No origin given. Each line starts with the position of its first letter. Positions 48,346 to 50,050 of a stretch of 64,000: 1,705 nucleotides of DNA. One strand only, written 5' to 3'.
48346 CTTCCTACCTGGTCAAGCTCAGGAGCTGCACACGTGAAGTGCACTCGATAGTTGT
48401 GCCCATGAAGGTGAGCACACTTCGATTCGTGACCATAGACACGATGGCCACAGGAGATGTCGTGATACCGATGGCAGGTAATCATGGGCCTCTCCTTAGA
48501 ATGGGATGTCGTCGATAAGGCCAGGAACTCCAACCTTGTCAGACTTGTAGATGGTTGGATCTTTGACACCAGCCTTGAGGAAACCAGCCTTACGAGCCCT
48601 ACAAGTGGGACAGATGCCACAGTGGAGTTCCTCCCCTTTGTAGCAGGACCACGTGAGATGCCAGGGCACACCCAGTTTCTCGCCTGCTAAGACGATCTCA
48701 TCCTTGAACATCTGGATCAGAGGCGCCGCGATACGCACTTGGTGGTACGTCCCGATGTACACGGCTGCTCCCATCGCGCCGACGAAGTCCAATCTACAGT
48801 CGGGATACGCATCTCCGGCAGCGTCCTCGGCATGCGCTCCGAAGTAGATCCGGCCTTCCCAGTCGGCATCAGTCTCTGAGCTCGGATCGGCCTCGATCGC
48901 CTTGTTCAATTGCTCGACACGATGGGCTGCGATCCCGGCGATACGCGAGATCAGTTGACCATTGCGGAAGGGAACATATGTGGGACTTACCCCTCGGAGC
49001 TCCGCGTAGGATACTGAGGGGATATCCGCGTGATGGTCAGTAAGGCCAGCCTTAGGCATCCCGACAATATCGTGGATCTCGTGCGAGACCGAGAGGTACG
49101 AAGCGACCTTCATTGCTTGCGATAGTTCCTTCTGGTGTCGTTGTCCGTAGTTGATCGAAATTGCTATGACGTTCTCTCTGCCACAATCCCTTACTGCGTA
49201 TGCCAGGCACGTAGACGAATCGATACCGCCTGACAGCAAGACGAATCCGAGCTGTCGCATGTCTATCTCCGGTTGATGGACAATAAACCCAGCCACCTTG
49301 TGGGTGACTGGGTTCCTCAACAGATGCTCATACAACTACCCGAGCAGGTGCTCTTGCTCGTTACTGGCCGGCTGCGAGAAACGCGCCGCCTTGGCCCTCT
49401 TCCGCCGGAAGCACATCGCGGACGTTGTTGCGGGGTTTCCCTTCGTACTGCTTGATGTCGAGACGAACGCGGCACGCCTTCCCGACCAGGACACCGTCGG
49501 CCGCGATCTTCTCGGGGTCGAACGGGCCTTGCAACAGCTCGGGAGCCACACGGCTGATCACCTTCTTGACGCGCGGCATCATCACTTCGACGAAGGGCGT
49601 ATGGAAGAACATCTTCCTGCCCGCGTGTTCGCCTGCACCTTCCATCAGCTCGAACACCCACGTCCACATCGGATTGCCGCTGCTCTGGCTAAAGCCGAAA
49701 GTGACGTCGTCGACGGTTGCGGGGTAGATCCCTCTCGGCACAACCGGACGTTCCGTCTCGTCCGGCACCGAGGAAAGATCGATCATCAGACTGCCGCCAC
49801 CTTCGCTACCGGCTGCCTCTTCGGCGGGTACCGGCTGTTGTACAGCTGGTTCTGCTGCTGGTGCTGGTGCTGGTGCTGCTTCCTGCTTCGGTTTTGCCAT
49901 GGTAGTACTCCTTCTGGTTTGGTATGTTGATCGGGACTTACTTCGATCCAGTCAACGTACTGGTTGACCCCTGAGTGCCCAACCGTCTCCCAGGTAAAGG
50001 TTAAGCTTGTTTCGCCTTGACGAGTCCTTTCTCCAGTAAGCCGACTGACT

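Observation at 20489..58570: A roughly 50-bp promoter unit repeated at least 14 times (class I), conserved from about -50 to +10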

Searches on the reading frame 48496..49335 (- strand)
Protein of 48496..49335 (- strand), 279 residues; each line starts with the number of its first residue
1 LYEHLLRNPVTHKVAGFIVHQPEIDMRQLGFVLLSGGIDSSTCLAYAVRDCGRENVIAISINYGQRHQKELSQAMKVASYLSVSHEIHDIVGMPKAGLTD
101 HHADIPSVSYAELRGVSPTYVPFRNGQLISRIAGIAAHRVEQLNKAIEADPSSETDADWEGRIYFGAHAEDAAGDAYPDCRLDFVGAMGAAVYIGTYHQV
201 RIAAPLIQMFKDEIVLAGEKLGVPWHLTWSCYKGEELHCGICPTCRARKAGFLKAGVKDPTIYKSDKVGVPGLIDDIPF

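Call 22: search_protein_families(library=pfam, max_evalue=0.01, proteins=[window:48496-49335:-])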
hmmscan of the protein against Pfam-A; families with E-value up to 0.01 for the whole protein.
window:48496-49335:- (279 aa): 5 families
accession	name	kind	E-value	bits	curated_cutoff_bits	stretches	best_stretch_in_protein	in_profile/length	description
PF06508.19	QueC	-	7.1e-51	173.1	22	1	32-255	4-209/210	Queuosine biosynthesis protein QueC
PF00733.27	Asn_synthase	-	2.6e-07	31.1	21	1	32-88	22-77/354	Asparagine synthase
PF02540.23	NAD_synthase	-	2.2e-06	27.4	21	1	34-95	25-86/242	NAD synthase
PF00764.25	Arginosuc_synth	-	0.00033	21.2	27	1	34-84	6-55/162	Arginosuccinate synthase N-terminal HUP domain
PF01171.26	ATP_bind_3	-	0.0021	18.3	27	0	33-84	5-60/182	PP-loop family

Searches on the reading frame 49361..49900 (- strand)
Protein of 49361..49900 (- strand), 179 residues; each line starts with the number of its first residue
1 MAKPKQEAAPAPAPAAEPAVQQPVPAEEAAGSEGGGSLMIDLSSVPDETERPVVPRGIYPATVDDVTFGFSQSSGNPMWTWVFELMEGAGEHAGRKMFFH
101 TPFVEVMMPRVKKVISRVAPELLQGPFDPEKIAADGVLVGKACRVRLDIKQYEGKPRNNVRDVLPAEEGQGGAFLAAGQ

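Call 22: search_protein_families(library=pfam, max_evalue=0.01, proteins=[window:49361-49900:-])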
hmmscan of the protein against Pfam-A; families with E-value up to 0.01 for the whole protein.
window:49361-49900:- (179 aa): 1 family
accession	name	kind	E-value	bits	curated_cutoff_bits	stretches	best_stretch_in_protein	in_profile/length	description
PF05037.18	DUF669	-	0.0013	19.3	21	1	51-104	11-62/138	Protein of unknown function (DUF669)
